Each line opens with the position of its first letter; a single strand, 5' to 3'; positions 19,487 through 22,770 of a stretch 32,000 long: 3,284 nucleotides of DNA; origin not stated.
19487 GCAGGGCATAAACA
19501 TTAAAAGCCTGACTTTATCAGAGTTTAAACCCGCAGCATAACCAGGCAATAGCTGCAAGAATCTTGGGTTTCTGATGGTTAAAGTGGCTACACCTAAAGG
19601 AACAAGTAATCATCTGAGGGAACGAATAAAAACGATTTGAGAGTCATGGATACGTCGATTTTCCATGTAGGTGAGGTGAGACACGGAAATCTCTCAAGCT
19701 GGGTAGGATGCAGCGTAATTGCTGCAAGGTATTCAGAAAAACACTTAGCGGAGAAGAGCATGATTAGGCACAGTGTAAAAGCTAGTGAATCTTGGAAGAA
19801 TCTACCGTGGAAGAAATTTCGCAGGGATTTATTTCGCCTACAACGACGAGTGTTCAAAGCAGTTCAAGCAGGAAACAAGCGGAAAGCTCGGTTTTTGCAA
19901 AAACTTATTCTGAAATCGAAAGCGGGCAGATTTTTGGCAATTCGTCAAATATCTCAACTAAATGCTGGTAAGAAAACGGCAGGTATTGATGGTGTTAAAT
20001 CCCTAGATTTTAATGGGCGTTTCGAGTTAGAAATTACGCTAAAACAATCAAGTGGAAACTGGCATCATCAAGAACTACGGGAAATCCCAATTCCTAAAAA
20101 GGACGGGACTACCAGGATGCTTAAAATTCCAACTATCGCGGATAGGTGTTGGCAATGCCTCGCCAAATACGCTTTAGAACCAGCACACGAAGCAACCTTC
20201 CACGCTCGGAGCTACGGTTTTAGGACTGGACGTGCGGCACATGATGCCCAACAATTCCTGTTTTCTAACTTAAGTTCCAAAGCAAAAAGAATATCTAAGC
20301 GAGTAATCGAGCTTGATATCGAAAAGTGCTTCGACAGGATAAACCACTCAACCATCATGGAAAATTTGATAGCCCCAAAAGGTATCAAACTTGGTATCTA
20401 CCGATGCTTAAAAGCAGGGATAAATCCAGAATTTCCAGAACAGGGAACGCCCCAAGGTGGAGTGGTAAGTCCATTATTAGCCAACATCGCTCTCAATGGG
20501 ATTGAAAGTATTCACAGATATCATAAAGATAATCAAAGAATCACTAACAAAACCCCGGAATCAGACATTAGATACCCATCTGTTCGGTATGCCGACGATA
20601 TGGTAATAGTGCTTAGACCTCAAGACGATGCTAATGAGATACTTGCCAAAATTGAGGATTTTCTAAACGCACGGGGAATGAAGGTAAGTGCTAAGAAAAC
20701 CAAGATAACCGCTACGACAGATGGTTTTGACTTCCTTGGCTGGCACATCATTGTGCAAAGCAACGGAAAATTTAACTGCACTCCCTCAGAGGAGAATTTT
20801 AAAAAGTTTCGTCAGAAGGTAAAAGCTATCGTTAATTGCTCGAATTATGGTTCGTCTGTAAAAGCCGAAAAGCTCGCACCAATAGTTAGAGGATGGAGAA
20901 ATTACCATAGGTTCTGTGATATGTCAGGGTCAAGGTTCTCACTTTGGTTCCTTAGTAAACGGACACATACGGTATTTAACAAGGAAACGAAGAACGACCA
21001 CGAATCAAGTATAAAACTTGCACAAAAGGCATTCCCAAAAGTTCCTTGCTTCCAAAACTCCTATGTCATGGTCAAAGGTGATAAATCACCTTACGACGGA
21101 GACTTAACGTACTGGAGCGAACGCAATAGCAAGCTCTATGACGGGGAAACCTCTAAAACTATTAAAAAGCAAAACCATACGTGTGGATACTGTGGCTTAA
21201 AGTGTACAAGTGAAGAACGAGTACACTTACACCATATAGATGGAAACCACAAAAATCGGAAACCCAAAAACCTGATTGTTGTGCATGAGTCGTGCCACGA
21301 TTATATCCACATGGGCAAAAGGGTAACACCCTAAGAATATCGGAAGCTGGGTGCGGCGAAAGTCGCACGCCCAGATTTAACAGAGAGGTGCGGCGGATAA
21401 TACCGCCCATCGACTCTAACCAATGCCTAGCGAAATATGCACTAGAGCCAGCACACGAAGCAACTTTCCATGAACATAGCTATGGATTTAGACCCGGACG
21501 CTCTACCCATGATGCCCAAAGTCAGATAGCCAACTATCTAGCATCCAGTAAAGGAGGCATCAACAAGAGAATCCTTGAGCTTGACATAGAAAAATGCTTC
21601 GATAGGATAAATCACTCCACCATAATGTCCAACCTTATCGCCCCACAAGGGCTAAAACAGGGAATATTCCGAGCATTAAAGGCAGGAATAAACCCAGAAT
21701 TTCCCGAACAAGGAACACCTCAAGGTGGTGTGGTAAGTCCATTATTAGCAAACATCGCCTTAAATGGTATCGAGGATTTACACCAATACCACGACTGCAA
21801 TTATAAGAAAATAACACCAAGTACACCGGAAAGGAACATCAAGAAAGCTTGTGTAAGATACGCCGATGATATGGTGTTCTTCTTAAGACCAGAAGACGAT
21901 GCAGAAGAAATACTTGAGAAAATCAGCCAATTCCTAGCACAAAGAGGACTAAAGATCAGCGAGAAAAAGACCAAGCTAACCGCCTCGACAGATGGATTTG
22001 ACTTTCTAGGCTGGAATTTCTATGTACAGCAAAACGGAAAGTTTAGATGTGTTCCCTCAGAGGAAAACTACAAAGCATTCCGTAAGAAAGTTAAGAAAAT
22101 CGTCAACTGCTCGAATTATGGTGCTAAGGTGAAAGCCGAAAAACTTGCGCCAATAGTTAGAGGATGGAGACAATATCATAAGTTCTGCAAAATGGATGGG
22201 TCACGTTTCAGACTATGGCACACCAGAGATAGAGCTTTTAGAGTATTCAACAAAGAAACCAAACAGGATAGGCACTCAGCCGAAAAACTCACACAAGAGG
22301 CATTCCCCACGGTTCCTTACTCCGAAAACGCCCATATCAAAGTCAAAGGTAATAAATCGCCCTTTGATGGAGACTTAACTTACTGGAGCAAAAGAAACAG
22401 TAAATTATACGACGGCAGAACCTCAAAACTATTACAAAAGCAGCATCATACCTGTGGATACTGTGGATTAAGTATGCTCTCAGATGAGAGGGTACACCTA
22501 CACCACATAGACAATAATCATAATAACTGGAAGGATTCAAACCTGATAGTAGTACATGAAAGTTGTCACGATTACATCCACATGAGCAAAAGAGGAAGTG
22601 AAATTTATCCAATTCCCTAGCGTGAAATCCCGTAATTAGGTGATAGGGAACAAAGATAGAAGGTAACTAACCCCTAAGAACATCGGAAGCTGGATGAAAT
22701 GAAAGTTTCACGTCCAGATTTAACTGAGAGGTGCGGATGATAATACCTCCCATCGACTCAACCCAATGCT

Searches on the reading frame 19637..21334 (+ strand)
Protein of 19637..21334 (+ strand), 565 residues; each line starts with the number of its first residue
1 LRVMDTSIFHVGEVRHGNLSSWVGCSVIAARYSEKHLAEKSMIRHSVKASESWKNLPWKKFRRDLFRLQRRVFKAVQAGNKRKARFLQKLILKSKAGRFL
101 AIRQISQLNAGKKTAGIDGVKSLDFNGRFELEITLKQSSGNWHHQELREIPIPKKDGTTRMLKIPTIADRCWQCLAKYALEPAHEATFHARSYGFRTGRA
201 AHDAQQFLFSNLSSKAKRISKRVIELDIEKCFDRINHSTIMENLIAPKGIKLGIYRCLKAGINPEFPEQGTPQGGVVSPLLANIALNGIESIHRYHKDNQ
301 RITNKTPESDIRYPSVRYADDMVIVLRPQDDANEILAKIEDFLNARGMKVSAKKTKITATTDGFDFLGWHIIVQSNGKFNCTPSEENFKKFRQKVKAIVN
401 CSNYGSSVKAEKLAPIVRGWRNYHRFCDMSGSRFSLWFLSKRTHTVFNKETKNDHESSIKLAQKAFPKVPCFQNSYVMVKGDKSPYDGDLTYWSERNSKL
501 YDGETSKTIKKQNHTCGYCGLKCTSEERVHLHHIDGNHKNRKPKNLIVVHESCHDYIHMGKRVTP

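Call 55: search_protein_families(library=pfam, proteins=[window:19637-21334:+], max_evalue=0.0001)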
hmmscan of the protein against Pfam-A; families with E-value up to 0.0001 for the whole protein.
window:19637-21334:+ (565 aa): 3 families
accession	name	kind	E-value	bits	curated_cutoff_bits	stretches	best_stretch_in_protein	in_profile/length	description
PF00078.32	RVT_1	-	2.2e-36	125.9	29.6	1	152-371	1-205/205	Reverse transcriptase (RNA-dependent DNA polymerase)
PF13655.11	RVT_N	-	3.4e-27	95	28.1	1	53-132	1-80/83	N-terminal domain of reverse transcriptase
PF08388.16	GIIM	-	1e-07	32.3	23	1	389-444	2-60/80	Group II intron, maturase-specific domain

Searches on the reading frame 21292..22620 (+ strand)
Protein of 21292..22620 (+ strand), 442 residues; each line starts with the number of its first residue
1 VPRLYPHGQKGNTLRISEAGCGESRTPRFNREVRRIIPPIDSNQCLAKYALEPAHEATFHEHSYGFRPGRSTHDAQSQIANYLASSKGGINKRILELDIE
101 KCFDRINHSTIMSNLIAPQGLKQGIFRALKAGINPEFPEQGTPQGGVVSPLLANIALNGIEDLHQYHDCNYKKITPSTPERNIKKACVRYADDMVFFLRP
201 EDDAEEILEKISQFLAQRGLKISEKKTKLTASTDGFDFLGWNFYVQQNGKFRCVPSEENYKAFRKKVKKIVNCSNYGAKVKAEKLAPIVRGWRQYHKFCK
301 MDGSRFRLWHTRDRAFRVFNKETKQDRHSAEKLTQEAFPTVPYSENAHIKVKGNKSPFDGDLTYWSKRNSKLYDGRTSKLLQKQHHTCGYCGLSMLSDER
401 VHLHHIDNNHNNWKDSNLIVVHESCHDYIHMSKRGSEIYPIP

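Call 55: search_protein_families(library=pfam, proteins=[window:21292-22620:+], max_evalue=0.0001)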
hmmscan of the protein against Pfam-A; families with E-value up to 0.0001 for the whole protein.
window:21292-22620:+ (442 aa): 3 families
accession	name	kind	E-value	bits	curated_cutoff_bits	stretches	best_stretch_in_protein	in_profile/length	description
PF00078.32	RVT_1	-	4.3e-34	118.5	29.6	1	48-243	27-205/205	Reverse transcriptase (RNA-dependent DNA polymerase)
PF08388.16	GIIM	-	1.7e-07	31.6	23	1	261-327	2-71/80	Group II intron, maturase-specific domain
PF00680.25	RdRP_1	-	8.5e-06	25.2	23.9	1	166-245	312-392/450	Viral RNA-dependent RNA polymerase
